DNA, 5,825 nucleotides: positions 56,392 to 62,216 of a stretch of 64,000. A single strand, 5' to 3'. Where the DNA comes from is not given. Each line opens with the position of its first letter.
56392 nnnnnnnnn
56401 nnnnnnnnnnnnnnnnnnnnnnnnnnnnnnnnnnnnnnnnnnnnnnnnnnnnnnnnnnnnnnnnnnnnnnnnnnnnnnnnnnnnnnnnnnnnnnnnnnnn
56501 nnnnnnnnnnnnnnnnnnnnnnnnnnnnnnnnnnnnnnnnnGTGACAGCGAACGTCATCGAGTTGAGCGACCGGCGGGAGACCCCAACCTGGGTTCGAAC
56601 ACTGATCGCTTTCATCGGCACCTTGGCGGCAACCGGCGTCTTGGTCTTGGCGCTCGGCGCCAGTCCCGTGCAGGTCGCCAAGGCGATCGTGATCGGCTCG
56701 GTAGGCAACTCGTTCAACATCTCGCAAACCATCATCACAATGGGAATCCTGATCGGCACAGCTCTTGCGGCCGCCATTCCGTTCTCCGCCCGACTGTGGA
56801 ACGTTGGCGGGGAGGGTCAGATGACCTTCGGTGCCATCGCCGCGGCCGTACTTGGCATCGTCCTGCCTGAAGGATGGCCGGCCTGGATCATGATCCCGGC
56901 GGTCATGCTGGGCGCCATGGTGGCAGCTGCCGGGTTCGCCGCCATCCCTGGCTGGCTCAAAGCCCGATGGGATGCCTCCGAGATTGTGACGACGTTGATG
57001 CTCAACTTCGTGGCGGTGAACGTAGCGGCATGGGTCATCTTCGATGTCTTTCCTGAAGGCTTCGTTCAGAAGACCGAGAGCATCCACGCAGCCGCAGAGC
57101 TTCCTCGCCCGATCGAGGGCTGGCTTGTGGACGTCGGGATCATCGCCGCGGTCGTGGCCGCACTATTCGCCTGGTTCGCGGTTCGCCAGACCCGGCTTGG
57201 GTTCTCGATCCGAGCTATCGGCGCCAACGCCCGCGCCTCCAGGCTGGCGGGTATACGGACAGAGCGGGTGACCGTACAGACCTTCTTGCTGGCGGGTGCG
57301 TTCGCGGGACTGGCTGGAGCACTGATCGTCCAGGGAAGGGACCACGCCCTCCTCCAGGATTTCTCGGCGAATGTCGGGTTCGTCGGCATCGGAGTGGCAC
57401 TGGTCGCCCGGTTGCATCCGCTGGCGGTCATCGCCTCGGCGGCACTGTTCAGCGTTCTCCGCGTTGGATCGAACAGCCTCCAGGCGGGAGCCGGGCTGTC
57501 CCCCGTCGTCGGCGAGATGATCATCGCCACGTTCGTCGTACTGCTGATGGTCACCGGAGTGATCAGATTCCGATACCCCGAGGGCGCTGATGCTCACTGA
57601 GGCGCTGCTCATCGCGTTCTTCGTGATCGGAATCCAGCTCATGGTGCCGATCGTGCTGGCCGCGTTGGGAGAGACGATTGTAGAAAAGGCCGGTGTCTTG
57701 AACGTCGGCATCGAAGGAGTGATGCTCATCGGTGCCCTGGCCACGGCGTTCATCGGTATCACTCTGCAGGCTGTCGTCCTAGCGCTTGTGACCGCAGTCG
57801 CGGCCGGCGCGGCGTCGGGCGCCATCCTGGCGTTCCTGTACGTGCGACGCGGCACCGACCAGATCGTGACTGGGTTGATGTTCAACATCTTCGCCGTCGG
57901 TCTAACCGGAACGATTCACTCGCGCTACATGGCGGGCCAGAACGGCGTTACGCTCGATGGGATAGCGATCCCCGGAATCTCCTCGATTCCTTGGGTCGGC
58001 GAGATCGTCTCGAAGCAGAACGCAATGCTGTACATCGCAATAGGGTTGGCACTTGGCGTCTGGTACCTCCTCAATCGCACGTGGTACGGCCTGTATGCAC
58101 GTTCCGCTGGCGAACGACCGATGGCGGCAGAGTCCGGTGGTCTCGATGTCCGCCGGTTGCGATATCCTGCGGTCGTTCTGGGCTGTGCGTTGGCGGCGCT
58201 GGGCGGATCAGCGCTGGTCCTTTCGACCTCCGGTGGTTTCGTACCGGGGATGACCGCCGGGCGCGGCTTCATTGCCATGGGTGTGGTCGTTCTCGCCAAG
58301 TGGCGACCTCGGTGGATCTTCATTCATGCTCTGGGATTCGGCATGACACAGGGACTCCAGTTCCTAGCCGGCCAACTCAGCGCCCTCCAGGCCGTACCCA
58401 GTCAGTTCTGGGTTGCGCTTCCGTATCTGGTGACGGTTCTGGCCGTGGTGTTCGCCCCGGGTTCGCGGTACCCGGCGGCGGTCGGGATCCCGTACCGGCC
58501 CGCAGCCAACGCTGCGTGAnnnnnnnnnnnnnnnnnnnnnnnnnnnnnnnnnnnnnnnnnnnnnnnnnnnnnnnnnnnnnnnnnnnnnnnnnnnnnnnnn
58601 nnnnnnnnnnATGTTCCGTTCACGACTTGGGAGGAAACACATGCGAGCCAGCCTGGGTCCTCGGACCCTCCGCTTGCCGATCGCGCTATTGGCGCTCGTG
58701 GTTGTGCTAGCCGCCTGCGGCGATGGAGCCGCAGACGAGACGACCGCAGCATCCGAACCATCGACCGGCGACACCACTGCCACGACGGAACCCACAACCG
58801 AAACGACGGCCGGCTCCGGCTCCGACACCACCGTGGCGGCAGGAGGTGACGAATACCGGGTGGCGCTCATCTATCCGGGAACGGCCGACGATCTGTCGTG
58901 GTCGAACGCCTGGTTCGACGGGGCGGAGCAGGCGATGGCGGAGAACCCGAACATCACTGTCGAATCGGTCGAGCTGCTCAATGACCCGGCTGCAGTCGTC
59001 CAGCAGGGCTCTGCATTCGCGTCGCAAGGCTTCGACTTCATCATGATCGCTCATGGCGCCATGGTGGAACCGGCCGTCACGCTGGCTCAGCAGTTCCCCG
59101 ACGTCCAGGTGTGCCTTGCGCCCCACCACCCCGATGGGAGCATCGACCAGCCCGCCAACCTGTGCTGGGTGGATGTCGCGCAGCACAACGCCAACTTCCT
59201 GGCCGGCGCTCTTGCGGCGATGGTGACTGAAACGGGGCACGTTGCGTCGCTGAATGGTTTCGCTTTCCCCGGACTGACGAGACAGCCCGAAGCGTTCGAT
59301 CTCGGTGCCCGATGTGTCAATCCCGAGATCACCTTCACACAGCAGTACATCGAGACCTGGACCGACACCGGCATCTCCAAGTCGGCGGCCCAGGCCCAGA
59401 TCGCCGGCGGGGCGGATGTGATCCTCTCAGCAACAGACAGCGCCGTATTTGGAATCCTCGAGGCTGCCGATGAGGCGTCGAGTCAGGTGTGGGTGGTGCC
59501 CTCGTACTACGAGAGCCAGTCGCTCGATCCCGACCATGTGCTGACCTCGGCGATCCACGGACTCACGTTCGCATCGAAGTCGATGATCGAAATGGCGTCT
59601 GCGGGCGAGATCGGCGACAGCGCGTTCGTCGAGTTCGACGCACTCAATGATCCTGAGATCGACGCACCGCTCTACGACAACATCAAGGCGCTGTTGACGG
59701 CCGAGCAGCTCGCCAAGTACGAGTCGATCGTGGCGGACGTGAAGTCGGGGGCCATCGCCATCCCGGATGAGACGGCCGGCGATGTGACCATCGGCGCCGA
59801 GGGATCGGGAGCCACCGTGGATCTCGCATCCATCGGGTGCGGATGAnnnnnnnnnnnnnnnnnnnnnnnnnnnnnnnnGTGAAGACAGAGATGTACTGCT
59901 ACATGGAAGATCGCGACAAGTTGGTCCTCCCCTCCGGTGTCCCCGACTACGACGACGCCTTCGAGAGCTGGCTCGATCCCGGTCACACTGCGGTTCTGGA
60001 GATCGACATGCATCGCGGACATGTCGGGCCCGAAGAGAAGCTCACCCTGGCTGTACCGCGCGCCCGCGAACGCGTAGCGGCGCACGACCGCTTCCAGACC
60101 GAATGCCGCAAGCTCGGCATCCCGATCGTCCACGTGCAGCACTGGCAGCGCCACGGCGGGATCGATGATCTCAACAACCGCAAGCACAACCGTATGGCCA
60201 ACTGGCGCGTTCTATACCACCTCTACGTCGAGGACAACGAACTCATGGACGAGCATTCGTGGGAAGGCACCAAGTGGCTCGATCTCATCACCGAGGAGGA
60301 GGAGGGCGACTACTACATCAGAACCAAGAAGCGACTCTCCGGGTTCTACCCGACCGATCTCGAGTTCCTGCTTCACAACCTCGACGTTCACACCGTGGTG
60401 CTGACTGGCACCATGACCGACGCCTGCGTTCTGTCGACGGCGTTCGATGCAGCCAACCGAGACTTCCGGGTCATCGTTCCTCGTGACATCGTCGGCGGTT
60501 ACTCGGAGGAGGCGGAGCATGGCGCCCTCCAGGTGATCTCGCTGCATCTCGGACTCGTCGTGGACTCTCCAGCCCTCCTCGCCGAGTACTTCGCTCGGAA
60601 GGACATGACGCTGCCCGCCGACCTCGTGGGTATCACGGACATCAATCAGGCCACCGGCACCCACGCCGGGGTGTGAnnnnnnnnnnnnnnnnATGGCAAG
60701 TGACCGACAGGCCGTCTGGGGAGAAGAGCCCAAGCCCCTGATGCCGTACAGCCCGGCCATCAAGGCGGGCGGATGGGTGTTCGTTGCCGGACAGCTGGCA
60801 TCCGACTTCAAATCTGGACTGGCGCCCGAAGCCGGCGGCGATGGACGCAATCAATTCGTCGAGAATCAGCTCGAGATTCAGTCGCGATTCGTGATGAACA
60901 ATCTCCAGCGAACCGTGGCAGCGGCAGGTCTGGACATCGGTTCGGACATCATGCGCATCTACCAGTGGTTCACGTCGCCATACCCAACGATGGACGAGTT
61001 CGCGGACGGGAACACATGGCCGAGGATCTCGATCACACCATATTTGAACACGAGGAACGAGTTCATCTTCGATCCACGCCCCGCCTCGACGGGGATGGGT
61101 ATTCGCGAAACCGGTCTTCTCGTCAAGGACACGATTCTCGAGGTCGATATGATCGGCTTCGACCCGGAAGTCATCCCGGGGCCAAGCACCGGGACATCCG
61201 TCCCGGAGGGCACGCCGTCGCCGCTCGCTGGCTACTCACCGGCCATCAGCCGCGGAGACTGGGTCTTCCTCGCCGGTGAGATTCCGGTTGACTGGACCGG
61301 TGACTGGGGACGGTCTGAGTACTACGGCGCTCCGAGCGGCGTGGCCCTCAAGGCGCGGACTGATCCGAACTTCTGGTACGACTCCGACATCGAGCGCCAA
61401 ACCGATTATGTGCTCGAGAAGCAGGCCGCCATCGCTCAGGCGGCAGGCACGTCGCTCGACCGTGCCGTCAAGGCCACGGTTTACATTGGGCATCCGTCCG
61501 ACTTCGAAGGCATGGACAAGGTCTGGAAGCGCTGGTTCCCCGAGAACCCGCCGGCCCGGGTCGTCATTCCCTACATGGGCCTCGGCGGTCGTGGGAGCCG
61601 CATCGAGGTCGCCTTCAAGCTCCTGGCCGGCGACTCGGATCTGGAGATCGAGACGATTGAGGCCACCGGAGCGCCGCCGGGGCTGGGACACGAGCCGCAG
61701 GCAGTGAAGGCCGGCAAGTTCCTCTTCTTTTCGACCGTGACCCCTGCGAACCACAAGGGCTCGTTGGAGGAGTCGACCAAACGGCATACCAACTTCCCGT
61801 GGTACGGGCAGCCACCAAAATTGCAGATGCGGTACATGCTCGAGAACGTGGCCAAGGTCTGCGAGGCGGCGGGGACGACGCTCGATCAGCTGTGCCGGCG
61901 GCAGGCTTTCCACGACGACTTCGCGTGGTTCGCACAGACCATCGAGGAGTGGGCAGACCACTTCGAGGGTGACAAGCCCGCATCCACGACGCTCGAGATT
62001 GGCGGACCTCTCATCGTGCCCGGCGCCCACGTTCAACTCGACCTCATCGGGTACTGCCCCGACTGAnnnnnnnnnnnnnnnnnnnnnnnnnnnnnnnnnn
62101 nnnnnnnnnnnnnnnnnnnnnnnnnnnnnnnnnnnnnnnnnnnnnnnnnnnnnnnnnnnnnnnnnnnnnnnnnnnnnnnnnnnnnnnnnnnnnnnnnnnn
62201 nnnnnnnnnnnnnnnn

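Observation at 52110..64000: Putative undescribed N-heterocycle (methylated purine/pyrimidine or nucleoside) catabolic cluster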

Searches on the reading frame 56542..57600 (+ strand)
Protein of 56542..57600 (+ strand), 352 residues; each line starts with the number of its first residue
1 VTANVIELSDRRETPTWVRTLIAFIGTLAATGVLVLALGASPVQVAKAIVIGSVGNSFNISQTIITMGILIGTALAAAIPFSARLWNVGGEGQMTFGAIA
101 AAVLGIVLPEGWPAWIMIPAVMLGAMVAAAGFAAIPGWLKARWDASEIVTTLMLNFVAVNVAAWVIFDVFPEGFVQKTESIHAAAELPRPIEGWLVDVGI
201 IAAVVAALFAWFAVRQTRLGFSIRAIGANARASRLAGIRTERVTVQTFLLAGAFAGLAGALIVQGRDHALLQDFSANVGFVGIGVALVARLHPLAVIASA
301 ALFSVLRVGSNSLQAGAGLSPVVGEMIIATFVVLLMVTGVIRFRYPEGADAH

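Call 3: search_protein_families(library=pfam, proteins=[window:56542-57600:+])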
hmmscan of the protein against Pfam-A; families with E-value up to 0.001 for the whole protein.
window:56542-57600:+ (352 aa): 1 family
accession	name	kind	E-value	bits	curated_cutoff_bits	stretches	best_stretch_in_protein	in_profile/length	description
PF02653.21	BPD_transp_2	-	3.9e-37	128.3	26.8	1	60-329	2-262/269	Branched-chain amino acid transport system / permease component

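Call 4: search_protein_families(library=ncbifam, proteins=[window:56542-57600:+])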
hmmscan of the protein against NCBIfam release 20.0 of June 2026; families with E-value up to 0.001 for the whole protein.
window:56542-57600:+ (352 aa): 11 families
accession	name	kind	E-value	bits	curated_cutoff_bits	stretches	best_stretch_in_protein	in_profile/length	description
NF047929.1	ABC_B6_perm_2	equivalog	7.7e-48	163.3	400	1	18-342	4-329/337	putative B6 ABC transporter permease subunit 2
NF047928.1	ABC_B6_perm_1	equivalog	2.2e-09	36.9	465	1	202-337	154-290/311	putative B6 ABC transporter permease subunit 1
NF008630.0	PRK11618.1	equivalog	1.4e-08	34.3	363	1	103-261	72-228/331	galactofuranose ABC transporter, permease protein YjfF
NF041862.1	YtfT_transport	equivalog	2.3e-08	33.6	535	1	98-263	91-245/339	galactofuranose ABC transporter, ATP-binding protein YtfT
NF007067.0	PRK09512.1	equivalog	7.3e-08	31.9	398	1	53-263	42-239/321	ribose ABC transporter permease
NF007014.0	PRK09478.1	equivalog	2.1e-07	30.6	386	1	117-263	104-250/336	galactose/methyl galactoside ABC transporter permease MglC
NF040906.3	GguB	equivalog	6.3e-07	28.9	450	1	198-264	227-292/375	multiple monosaccharide ABC transporter permease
NF007252.0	PRK09699.1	equivalog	6.7e-07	28.9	396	1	120-262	107-242/326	D-allose ABC transporter permease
NF008441.0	PRK11285.1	equivalog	1.1e-05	24.7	378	1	132-262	121-244/333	L-arabinose ABC transporter permease AraH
TIGR03409.1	urea_trans_UrtB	equivalog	6e-05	22.8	250.3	1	63-264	7-212/291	urea ABC transporter permease subunit UrtB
NF011961.0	PRK15432.1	equivalog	0.00044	19.6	388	1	99-262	73-225/344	autoinducer 2 ABC transporter permease LsrC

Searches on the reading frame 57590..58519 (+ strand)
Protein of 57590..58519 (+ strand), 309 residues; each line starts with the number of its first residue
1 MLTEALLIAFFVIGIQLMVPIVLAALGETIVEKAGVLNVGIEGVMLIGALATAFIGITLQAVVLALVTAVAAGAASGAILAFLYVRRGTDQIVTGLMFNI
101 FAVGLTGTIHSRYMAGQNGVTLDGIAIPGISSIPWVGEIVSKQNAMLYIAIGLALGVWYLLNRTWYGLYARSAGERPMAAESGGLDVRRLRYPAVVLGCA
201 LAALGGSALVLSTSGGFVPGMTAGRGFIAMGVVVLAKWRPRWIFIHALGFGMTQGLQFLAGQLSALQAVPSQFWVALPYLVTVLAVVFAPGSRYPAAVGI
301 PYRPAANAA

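Call 3: search_protein_families(library=pfam, proteins=[window:57590-58519:+])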
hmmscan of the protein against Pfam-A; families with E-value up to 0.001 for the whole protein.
window:57590-58519:+ (309 aa): 1 family
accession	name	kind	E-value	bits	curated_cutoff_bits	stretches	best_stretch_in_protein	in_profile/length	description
PF02653.21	BPD_transp_2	-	3.2e-31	108.9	26.8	1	14-285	5-268/269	Branched-chain amino acid transport system / permease component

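Call 4: search_protein_families(library=ncbifam, proteins=[window:57590-58519:+])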
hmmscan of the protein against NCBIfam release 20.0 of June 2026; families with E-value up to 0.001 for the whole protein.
window:57590-58519:+ (309 aa): 4 families
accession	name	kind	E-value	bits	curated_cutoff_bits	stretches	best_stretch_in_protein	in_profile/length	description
NF047928.1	ABC_B6_perm_1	equivalog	3.4e-51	174.2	465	1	1-303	4-307/311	putative B6 ABC transporter permease subunit 1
NF047929.1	ABC_B6_perm_2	equivalog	3.9e-15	55.8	400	1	15-273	50-310/337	putative B6 ABC transporter permease subunit 2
TIGR03622.1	urea_t_UrtB_arc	equivalog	6.1e-09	35.6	374.25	1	19-228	12-216/284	urea ABC transporter, permease protein UrtB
TIGR03409.1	urea_trans_UrtB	equivalog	2.7e-06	27.2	250.3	1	12-214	5-215/291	urea ABC transporter permease subunit UrtB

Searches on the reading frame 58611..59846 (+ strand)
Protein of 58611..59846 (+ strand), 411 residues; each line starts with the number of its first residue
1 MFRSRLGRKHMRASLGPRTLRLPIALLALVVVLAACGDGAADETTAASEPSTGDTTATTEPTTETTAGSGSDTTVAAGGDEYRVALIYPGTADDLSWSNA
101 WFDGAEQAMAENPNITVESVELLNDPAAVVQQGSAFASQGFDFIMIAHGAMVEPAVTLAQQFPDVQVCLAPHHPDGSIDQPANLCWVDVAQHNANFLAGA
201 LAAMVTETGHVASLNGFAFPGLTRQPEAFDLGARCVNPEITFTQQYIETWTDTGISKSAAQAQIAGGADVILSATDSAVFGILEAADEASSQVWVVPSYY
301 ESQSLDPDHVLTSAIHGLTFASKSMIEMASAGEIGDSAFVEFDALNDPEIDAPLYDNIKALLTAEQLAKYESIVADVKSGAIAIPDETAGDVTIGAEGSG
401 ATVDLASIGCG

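Call 3: search_protein_families(library=pfam, proteins=[window:58611-59846:+])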
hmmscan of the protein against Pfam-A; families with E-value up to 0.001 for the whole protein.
window:58611-59846:+ (411 aa): 3 families
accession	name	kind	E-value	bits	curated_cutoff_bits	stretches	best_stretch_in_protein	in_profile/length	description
PF02608.20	Bmp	-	1.1e-31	110.4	24.1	1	83-333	3-249/301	ABC transporter substrate-binding protein PnrA-like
PF13407.12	Peripla_BP_4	-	7e-05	22.9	35.1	0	97-159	12-202/258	Periplasmic binding protein domain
PF21827.1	New_glue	-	0.00058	20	31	0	25-76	6-62/94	New glue protein family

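Call 4: search_protein_families(library=ncbifam, proteins=[window:58611-59846:+])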
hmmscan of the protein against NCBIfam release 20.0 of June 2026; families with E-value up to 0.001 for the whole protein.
window:58611-59846:+ (411 aa): 1 family
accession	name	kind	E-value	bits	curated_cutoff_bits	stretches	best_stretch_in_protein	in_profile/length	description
NF047927.1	ABC_BMP_B6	equivalog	2.6e-22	79.4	400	1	83-386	4-301/314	putative B6 ABC transporter substrate-binding protein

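Call 39: search_solved_structures(query=window:58611-59846:+, max_evalue=0.001)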
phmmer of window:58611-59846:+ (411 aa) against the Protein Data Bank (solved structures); distinct sequences matched with E-value up to 0.001: 13.
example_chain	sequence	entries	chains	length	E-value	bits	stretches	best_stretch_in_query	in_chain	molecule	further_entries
7x0r_A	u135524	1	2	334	8.3e-18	68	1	69-358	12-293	Lbp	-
6pi5_A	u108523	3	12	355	1e-17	67.7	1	81-289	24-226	Atrazine periplasmic binding protein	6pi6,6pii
9q1u_A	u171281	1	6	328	1.6e-14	57.2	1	78-315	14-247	Basic membrane protein A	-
6shu_A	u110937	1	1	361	1.3e-13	54.2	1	178-386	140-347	Basic membrane protein D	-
3s99_A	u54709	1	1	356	5e-13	52.3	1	79-279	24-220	Basic membrane lipoprotein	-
4p98_A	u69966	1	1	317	1.8e-11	47.2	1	69-283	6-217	Extracellular solute-binding protein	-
6y9u_A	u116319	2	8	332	2.7e-09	40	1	162-297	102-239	Lipoprotein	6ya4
6yab_DDD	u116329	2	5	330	2.8e-09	39.9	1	158-297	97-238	Lipoprotein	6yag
6ya3_C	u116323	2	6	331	3e-09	39.9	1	159-297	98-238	Lipoprotein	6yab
6yab_AAA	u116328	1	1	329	3.1e-09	39.8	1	158-297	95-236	Lipoprotein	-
2fqw_A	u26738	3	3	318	1.6e-08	37.4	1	79-371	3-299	Membrane lipoprotein tmpC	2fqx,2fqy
2hqb_A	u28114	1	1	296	3.6e-05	26.4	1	78-288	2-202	Transcriptional activator of comK gene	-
4iil_A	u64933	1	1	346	0.00054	22.5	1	82-293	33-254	Membrane lipoprotein TpN38(b)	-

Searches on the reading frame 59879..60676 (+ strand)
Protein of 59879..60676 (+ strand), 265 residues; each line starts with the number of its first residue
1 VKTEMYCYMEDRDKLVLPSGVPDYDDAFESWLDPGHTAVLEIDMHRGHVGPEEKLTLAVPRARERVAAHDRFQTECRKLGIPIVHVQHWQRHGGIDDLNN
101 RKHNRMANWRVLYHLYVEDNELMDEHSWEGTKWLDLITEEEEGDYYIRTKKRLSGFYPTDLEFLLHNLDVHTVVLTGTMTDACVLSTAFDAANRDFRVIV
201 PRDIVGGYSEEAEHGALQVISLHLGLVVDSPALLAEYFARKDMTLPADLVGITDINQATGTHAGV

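Call 3: search_protein_families(library=pfam, proteins=[window:59879-60676:+])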
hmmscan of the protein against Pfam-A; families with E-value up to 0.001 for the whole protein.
window:59879-60676:+ (265 aa): 1 family
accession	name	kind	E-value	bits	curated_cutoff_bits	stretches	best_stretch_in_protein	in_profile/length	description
PF00857.26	Isochorismatase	-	1.4e-29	103.8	27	1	37-229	1-172/175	Isochorismatase domain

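Call 4: search_protein_families(library=ncbifam, proteins=[window:59879-60676:+])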
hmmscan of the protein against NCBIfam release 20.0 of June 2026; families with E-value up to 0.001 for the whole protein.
window:59879-60676:+ (265 aa): 3 families
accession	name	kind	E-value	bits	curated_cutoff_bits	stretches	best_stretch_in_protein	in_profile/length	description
NF050097.1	BiurAmidohydBiuH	equivalog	5.6e-15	55.4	370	1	24-226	6-207/221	biuret amidohydrolase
NF008517.0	PRK11440.1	equivalog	1.3e-10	41.6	195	1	60-234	28-185/188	hydrolase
TIGR03614.1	RutB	equivalog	1.2e-09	38.1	377.95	1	32-232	11-214/226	pyrimidine utilization protein B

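Call 13: search_solved_structures(query=window:59879-60676:+, max_evalue=0.00001)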
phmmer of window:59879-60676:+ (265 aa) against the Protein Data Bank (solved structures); distinct sequences matched with E-value up to 0.00001: 22.
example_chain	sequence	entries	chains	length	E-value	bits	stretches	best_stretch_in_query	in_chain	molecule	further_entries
3hb7_A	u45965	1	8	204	1.7e-11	47.5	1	124-223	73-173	Isochorismatase hydrolase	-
3eef_A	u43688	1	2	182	3.8e-11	46.4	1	122-206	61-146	N-carbamoylsarcosine amidase related protein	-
3s2s_A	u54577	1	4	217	4.6e-10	42.8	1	144-226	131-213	Putative pyrazinamidase/nicotinamidase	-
3kl2_A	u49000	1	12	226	1.2e-09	41.4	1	126-217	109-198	Putative isochorismatase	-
6xjm_A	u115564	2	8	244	2.7e-09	40.3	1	27-246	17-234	Biuret hydrolase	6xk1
5zn8_A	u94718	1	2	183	1.5e-08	37.9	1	149-222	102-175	Isochorismatase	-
6a8l_A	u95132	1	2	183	1.5e-08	37.9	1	149-222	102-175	Isochorismatase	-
4l07_A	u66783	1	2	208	2.7e-08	37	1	135-234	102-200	Hydrolase, isochorismatase family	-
26st_A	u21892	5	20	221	5.4e-08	36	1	126-212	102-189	N-carbamoylsarcosine amidohydrolase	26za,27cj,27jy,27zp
3o90_A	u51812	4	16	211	8.7e-08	35.3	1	146-211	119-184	nicotinamidase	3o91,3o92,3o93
3irv_A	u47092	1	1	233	9.3e-08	35.2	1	33-204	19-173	CYSTEINE HYDROLASE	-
8bkd_A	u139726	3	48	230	1.4e-07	34.7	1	32-206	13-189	Ureidoacrylate amidohydrolase RutB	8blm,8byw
6kua_A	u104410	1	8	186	1.5e-07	34.5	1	146-228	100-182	Cysteine hydrolase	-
4l08_B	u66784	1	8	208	5e-07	32.9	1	135-234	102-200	Hydrolase, isochorismatase family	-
8bln_A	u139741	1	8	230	7e-07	32.4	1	32-206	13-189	Ureidoacrylate amidohydrolase RutB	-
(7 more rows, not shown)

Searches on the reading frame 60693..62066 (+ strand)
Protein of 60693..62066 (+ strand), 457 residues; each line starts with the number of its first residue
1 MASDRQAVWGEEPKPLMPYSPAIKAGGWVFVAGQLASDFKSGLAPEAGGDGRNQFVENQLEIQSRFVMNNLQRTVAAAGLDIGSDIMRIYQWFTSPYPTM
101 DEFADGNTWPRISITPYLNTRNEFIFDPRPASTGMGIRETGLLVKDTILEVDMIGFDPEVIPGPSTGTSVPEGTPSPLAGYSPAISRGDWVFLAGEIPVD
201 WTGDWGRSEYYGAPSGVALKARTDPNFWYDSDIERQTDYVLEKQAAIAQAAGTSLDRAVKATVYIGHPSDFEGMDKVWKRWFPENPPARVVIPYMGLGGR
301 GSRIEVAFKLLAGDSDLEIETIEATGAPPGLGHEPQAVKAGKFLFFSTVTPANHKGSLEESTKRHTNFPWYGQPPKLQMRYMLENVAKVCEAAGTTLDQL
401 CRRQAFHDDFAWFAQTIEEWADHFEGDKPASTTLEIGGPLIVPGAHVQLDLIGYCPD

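Call 3: search_protein_families(library=pfam, proteins=[window:60693-62066:+])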
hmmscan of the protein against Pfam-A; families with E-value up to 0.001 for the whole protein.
window:60693-62066:+ (457 aa): 1 family
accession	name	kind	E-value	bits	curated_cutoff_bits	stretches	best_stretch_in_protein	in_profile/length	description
PF01042.26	Ribonuc_L-PSP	-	2.9e-36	124.6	27.3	3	175-307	5-116/121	Endoribonuclease L-PSP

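Call 4: search_protein_families(library=ncbifam, proteins=[window:60693-62066:+])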
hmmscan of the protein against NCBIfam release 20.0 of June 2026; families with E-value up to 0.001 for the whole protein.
window:60693-62066:+ (457 aa): 3 families
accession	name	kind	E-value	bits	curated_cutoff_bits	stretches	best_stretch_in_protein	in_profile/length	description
TIGR00004.1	TIGR00004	subfamily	1.8e-34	118.6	106.25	3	226-306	40-119/125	Rid family detoxifying hydrolase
TIGR03610.1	RutC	equivalog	2.1e-25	89.2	169.1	2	375-449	48-120/127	pyrimidine utilization protein C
NF008490.0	PRK11401.1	equivalog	2.5e-13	50.1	222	1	231-285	44-98/129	enamine/imine deaminase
